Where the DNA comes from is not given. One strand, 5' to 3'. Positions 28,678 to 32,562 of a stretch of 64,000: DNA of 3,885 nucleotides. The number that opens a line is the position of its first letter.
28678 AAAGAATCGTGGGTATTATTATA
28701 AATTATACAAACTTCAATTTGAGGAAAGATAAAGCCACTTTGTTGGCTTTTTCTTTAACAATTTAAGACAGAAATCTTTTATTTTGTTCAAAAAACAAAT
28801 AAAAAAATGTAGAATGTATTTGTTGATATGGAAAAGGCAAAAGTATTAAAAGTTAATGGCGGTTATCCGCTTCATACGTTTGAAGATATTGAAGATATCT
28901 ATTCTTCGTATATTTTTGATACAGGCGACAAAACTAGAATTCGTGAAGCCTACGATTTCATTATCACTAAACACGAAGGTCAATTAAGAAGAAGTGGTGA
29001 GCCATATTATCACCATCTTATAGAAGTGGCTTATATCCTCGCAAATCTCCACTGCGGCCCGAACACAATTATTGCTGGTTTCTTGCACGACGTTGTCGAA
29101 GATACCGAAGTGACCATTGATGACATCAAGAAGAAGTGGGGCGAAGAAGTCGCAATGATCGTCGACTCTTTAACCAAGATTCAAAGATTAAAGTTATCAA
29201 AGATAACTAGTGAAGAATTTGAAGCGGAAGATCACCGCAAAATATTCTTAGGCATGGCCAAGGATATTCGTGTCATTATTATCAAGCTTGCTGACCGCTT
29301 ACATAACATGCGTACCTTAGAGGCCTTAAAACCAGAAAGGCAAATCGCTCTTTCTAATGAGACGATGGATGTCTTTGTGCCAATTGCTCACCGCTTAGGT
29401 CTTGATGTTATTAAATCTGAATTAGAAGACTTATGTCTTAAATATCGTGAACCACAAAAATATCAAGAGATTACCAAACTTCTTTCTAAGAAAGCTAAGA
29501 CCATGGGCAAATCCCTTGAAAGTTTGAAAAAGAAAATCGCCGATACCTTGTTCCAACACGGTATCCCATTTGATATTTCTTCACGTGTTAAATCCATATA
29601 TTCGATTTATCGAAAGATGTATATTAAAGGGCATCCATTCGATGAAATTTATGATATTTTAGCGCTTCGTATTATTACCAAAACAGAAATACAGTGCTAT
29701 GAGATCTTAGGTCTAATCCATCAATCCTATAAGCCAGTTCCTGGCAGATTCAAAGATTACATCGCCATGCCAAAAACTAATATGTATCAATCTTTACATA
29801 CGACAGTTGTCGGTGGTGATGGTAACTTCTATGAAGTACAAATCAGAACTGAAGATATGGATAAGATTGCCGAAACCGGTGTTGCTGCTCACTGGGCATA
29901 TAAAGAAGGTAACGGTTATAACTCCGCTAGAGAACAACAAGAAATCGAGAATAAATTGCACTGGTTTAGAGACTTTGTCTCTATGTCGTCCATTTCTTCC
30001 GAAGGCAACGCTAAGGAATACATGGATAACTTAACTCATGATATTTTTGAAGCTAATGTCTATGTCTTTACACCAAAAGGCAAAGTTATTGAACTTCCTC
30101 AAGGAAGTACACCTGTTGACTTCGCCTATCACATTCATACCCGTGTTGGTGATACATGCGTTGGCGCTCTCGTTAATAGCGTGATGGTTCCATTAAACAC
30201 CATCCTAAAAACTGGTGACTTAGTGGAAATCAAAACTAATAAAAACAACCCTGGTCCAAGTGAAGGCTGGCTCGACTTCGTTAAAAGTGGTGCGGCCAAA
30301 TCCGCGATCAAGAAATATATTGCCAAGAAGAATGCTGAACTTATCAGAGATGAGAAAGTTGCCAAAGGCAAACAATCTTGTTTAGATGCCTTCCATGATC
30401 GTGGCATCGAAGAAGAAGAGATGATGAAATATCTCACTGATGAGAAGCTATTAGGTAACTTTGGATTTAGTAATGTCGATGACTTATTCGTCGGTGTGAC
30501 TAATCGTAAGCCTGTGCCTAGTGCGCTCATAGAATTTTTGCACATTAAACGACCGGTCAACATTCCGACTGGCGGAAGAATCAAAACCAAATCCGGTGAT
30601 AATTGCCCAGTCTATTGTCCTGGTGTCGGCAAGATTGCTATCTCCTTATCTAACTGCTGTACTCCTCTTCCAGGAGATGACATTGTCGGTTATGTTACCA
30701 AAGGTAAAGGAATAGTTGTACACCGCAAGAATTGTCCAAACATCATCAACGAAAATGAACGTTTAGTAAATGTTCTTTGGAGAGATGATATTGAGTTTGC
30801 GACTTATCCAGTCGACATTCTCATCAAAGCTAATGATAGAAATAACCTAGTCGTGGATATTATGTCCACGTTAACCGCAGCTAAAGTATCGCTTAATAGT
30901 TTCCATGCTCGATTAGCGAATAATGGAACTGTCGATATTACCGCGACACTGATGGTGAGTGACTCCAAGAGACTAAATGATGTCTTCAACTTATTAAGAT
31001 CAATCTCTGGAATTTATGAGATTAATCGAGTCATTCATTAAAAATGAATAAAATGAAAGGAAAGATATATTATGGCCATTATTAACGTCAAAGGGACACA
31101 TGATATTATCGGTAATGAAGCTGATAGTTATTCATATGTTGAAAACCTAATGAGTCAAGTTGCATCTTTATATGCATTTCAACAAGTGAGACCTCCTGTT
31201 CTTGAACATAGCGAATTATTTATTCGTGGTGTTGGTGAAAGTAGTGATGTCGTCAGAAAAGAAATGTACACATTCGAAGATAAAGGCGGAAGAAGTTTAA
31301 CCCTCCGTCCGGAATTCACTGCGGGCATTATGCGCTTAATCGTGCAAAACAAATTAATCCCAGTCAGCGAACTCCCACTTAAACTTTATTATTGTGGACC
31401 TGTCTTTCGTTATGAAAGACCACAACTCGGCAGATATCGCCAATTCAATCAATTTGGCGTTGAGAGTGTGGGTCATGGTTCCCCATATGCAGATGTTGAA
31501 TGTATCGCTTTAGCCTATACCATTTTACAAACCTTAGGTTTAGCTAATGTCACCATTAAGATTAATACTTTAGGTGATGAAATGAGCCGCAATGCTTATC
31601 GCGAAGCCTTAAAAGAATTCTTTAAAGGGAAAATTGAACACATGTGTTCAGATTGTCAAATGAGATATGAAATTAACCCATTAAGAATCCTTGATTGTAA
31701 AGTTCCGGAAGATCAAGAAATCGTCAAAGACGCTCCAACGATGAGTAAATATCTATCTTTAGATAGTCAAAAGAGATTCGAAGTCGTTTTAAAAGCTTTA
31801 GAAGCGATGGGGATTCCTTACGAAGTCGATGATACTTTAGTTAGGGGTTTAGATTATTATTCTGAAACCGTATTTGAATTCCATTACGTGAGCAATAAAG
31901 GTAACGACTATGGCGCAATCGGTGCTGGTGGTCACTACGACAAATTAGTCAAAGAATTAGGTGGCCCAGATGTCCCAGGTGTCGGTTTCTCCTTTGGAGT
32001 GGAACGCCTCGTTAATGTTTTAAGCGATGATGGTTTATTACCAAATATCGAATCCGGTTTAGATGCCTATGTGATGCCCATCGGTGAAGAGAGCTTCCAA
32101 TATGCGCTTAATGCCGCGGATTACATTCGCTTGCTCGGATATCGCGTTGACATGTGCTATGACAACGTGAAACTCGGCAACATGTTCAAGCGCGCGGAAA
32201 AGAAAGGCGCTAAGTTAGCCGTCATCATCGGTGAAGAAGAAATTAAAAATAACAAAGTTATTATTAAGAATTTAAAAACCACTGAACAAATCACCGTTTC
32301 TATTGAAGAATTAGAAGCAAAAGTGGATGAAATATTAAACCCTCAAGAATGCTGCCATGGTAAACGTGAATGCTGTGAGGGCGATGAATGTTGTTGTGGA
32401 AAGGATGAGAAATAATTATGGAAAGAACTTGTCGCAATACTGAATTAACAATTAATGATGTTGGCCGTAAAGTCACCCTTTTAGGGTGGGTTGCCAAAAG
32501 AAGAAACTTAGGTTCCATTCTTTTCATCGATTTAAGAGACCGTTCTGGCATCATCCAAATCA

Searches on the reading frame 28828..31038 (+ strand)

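Call 71: search_protein_families(library=pfam, proteins=[window:28828-31038:+], max_evalue=0.00001)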
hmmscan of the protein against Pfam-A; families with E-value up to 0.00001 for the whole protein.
window:28828-31038:+ (737 aa): 5 families
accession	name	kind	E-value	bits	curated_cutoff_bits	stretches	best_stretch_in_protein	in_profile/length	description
PF13328.12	HD_4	-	4.5e-43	147.1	27.2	1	41-192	1-155/156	HD domain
PF04607.23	RelA_SpoT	-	3e-42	143.9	27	1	252-362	1-112/113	Region found in RelA / SpoT proteins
PF02824.27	TGS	-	9.4e-23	80.5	22.2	1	411-470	1-60/60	TGS domain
PF13291.12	ACT_4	-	1.6e-15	57.9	27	1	659-734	4-80/80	ACT domain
PF01966.28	HD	-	6.7e-11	42.9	22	1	60-161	1-116/116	HD domain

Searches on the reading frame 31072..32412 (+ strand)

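Call 71: search_protein_families(library=pfam, proteins=[window:31072-32412:+], max_evalue=0.00001)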
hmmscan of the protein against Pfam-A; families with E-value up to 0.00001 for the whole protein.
window:31072-32412:+ (447 aa): 3 families
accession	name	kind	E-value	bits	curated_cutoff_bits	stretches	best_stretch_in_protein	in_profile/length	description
PF13393.11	tRNA-synt_His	-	7.3e-46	157.3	25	1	8-313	1-308/308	Histidyl-tRNA synthetase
PF03129.25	HGTP_anticodon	-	6.8e-19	68.3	21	1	331-420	1-93/94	Anticodon binding domain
PF00587.30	tRNA-synt_2b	-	4e-17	63.3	29.3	1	66-297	1-146/179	tRNA synthetase class II core domain (G, H, P, S and T)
